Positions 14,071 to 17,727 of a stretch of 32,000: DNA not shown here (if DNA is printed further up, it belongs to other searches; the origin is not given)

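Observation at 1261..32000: Island-level view: three adjacent TSP3-stalk surface proteins with three different membrane attachments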

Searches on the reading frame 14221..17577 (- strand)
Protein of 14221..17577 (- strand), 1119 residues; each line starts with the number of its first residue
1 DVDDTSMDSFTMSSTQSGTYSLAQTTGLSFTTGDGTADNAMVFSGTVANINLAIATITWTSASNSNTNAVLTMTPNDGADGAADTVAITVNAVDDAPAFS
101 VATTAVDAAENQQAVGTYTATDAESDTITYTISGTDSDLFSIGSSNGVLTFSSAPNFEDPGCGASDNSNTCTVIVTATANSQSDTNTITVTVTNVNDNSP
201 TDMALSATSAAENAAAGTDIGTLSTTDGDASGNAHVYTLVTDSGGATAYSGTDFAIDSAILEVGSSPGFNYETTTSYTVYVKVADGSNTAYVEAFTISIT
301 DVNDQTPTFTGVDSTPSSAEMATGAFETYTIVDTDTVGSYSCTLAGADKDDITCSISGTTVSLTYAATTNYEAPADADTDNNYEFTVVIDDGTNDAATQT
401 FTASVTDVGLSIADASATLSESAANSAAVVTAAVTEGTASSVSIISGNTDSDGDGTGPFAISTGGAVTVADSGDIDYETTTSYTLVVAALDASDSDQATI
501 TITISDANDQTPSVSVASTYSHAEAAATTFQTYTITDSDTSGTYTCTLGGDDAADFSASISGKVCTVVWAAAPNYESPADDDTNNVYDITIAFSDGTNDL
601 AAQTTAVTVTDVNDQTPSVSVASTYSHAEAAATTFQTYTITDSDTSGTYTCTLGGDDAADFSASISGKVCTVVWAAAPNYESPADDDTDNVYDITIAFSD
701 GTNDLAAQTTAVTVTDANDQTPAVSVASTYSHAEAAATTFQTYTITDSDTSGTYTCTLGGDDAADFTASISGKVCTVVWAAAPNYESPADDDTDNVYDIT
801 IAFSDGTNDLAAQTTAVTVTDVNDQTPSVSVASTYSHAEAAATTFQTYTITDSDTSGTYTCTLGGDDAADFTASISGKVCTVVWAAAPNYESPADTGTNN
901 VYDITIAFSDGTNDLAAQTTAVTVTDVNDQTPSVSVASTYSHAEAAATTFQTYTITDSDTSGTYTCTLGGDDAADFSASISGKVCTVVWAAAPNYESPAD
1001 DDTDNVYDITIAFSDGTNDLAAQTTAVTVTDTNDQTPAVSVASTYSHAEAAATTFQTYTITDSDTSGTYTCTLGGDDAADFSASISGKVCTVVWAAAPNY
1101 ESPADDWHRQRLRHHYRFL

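Call 12: search_protein_families(library=pfam, proteins=[window:14221-17577:-], max_evalue=0.01)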
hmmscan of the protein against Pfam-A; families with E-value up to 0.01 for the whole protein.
window:14221-17577:- (1119 aa): 7 families
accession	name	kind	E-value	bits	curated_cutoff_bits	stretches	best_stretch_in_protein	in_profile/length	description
PF00028.23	Cadherin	-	5.8e-17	62.3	28.8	3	209-289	4-80/93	Cadherin domain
PF02124.21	Marek_A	-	2.2e-08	34.8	24.1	0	504-550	40-87/90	Marek's disease glycoprotein A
PF03272.18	Mucin_bdg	-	8.2e-08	32.5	27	0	1023-1093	8-79/116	Putative mucin or carbohydrate-binding module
PF16681.11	Ig_5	-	1.7e-07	32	27.3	0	742-776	41-75/82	Ig-like domain on T-cell surface glycoprotein CD3 epsilon chain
PF14019.11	DUF4235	-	1.8e-05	25.1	27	0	768-795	13-39/77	Protein of unknown function (DUF4235)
PF20346.3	DUF6641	-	8e-05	23.1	27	0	793-829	91-127/143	Family of unknown function (DUF6641)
PF17803.7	Cadherin_4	-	0.0027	18.6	25.1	1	85-153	2-65/71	Bacterial cadherin-like domain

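Call 103: search_protein_families(library=ncbifam, proteins=[window:14221-17577:-], max_evalue=0.001)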
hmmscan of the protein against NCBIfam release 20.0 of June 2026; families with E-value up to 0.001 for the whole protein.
window:14221-17577:- (1119 aa): 2 families
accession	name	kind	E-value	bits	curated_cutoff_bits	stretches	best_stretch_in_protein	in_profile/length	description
NF009671.0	PRK13192.1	subfamily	0.00011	21.6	243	0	793-841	107-155/231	bifunctional urease subunit gamma/beta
NF033713.1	DbpA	equivalog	0.00047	20.4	210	0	681-727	101-147/166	decorin-binding protein DbpA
